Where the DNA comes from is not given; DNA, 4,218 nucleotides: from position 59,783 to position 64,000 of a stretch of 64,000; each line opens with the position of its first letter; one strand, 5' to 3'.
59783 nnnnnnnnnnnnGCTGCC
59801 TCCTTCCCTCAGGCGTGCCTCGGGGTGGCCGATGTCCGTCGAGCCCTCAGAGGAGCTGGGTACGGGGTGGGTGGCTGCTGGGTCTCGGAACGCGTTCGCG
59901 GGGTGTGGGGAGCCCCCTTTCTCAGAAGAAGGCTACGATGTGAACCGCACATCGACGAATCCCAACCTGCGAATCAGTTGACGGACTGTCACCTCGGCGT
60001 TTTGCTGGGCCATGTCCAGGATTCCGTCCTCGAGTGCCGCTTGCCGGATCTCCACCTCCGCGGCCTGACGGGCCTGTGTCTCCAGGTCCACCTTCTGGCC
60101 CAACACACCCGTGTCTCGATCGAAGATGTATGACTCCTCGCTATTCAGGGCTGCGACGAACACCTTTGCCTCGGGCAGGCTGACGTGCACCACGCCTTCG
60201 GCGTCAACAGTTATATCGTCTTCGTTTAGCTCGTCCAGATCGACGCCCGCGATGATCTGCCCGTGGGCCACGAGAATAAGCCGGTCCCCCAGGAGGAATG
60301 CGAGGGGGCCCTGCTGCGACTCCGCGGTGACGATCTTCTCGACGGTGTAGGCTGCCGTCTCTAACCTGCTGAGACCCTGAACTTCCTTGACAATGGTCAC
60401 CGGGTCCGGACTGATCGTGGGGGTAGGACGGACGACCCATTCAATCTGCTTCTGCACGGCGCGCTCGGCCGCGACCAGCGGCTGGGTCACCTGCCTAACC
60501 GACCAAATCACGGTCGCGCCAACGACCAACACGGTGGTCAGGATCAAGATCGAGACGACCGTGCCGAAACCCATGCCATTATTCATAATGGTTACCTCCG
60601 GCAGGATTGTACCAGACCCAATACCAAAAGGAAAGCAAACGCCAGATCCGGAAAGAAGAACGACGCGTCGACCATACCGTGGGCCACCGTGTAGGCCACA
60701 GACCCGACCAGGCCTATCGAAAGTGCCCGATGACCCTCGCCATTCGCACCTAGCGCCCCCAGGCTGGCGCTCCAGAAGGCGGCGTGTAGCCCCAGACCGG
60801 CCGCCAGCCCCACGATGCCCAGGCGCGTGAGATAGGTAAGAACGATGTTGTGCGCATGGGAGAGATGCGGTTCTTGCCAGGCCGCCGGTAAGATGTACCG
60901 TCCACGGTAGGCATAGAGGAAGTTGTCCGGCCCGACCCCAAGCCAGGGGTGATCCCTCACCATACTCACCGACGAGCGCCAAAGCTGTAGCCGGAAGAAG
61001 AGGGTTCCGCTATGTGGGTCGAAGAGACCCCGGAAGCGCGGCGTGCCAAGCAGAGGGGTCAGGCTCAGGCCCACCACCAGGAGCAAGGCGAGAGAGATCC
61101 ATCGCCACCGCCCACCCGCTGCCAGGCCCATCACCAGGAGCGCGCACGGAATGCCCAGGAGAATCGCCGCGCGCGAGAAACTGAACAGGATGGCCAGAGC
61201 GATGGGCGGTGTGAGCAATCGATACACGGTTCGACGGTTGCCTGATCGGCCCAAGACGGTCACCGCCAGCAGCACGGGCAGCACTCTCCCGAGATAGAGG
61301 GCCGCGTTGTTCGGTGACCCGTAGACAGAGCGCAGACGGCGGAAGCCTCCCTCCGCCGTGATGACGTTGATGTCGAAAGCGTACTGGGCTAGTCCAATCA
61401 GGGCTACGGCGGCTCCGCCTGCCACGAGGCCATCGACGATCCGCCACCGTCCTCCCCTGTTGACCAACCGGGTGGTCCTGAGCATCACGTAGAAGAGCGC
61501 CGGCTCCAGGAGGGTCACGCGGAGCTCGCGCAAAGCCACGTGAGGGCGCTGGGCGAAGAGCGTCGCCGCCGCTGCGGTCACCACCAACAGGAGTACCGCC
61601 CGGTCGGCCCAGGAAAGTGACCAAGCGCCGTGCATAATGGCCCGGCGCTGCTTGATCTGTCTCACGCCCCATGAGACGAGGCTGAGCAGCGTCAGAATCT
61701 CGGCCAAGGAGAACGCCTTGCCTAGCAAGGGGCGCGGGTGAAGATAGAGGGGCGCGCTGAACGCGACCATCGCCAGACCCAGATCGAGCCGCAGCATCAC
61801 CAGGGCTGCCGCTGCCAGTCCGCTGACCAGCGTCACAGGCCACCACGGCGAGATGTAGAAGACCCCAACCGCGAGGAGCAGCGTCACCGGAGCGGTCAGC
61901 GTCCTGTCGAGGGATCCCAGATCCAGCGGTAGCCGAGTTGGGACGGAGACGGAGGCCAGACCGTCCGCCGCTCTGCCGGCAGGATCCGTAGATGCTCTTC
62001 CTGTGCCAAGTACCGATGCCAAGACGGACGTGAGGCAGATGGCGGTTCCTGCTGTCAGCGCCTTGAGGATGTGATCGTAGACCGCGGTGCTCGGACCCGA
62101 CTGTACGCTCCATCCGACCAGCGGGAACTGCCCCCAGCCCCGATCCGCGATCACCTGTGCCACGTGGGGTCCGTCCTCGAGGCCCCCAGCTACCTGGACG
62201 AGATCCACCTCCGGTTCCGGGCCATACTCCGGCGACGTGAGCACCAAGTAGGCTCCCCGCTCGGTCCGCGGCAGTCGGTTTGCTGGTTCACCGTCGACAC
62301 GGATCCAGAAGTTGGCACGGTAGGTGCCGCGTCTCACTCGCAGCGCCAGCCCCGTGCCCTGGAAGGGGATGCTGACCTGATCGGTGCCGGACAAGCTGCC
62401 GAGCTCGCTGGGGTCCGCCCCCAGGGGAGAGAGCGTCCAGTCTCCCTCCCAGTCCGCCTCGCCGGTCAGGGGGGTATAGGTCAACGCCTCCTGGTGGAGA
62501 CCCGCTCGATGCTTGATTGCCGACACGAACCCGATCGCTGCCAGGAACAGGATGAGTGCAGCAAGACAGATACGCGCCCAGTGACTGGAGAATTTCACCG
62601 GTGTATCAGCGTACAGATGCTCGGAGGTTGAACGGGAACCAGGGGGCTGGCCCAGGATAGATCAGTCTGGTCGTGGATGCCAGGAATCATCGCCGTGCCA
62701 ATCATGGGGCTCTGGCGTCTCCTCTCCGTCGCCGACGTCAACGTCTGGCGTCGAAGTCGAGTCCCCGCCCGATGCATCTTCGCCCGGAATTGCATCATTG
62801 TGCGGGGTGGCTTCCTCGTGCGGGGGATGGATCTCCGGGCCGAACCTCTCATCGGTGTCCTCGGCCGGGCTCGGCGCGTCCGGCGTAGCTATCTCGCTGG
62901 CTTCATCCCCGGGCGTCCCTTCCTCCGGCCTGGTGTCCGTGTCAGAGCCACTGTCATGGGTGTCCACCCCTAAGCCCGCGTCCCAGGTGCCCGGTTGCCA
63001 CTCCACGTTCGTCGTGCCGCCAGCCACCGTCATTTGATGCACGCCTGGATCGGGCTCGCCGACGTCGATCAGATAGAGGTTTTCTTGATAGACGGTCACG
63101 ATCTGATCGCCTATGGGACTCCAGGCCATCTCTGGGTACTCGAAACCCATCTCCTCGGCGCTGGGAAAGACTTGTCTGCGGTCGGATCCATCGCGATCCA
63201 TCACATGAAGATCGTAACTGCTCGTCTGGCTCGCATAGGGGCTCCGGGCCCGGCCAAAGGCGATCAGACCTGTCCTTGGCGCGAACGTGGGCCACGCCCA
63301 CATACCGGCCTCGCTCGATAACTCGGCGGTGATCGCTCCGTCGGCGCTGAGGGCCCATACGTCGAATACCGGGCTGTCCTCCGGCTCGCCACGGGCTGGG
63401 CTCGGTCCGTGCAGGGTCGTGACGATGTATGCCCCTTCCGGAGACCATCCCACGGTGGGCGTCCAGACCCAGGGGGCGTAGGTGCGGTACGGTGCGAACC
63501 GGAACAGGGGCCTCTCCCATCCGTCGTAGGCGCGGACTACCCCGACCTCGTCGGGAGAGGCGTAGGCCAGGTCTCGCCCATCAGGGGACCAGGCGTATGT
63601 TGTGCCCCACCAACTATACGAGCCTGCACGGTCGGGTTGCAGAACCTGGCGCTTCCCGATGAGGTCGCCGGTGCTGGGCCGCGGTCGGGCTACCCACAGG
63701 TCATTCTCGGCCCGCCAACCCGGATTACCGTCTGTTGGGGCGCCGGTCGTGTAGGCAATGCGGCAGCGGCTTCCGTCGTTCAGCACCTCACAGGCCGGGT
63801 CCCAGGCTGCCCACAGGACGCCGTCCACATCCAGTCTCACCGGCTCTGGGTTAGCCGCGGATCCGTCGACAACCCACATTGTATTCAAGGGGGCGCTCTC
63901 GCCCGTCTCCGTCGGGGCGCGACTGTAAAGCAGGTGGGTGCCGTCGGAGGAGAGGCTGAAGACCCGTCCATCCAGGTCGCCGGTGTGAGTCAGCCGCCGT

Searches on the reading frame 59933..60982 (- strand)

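Call 53: search_protein_families(library=pfam, max_evalue=0.00001, proteins=[window:59933-60982:-])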
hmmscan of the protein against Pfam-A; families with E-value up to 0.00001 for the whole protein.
window:59933-60982:- (349 aa): 1 family
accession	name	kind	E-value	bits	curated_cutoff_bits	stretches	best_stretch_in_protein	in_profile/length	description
PF14014.11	DUF4230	-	6.9e-30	104.5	27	1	200-345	2-146/148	Protein of unknown function (DUF4230)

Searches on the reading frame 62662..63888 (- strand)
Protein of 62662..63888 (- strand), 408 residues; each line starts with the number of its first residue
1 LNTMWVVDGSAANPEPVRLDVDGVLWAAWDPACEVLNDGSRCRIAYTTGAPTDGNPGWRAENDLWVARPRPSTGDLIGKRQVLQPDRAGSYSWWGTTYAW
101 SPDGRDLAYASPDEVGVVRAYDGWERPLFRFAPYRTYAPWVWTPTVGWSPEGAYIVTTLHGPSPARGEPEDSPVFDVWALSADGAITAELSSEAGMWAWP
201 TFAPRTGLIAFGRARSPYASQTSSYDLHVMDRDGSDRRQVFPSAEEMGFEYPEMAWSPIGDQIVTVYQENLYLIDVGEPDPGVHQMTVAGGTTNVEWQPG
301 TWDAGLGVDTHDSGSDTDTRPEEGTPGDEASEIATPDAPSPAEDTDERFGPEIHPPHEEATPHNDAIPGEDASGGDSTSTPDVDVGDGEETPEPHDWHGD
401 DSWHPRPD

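Call 53: search_protein_families(library=pfam, max_evalue=0.00001, proteins=[window:62662-63888:-])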
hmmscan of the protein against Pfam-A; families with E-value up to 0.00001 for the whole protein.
window:62662-63888:- (408 aa): 1 family
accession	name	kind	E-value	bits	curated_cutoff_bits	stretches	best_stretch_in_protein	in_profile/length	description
PF00930.27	DPPIV_N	-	3e-06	26.6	22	0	254-292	48-84/354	Dipeptidyl peptidase IV (DPP IV) N-terminal region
